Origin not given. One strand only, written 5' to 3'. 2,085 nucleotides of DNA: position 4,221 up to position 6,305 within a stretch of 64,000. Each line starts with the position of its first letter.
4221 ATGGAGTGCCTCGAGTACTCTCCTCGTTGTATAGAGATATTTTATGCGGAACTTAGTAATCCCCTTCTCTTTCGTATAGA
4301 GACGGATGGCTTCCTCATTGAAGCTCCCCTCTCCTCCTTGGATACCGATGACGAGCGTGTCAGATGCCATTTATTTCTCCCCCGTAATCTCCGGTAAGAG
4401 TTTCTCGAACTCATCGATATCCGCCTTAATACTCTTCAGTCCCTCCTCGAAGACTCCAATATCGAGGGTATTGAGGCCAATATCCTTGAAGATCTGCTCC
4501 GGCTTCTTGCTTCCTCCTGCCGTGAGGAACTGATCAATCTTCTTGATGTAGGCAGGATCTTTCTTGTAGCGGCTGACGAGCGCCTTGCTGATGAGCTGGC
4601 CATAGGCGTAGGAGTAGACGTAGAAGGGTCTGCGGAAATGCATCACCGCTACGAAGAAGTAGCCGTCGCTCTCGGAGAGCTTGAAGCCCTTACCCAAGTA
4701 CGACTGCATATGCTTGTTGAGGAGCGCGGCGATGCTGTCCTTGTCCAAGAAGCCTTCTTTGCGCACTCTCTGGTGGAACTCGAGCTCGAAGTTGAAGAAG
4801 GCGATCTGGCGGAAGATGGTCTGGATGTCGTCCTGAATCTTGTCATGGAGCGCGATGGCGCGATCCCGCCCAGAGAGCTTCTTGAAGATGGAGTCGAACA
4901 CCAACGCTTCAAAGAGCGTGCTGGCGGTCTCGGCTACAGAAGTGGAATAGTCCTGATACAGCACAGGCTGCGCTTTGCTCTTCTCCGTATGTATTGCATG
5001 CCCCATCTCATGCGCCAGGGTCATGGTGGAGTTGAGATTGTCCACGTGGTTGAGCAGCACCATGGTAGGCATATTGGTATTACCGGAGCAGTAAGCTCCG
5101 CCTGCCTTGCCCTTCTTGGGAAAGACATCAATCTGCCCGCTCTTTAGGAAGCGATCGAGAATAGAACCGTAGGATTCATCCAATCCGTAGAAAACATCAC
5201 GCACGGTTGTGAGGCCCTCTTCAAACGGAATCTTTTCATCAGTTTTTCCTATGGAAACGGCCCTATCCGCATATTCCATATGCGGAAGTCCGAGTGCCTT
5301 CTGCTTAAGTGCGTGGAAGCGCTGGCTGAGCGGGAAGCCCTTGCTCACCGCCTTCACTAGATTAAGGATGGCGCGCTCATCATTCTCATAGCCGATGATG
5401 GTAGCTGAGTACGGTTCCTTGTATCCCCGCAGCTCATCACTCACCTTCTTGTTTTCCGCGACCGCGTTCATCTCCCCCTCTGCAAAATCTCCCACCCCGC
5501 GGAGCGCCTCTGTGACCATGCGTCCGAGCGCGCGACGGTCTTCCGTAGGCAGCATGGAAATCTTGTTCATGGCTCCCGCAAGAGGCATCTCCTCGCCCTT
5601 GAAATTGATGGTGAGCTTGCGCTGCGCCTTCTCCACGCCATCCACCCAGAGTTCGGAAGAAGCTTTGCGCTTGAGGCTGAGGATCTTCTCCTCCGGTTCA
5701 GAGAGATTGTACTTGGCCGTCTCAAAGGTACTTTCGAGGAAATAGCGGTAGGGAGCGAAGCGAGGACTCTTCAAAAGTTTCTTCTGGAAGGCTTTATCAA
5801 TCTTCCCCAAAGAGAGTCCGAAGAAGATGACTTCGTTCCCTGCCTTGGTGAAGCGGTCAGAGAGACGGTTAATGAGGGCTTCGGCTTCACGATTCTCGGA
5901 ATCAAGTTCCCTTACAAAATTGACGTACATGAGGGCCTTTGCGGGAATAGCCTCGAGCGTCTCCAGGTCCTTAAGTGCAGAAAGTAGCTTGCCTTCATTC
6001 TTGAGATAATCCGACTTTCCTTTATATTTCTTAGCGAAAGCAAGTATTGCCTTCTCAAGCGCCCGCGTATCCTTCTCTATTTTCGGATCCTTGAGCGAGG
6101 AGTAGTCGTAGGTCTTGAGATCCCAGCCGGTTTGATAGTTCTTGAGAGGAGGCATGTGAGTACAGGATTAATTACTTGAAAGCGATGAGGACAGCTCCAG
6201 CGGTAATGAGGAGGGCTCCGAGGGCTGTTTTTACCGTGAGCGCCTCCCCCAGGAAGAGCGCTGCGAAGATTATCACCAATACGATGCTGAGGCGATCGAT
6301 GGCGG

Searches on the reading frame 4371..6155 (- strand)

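Call 59: search_protein_families(library=pfam, proteins=[window:4371-6155:-], max_evalue=0.00001)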
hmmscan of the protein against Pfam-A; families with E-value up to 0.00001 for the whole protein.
window:4371-6155:- (594 aa): 2 families
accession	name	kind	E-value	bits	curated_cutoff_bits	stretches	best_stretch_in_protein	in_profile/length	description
PF01432.26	Peptidase_M3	-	2.3e-34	119.9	27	1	242-562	48-444/457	Peptidase family M3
PF08439.15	Peptidase_M3_N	-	3.1e-09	37.3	25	1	118-170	4-57/70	Oligopeptidase F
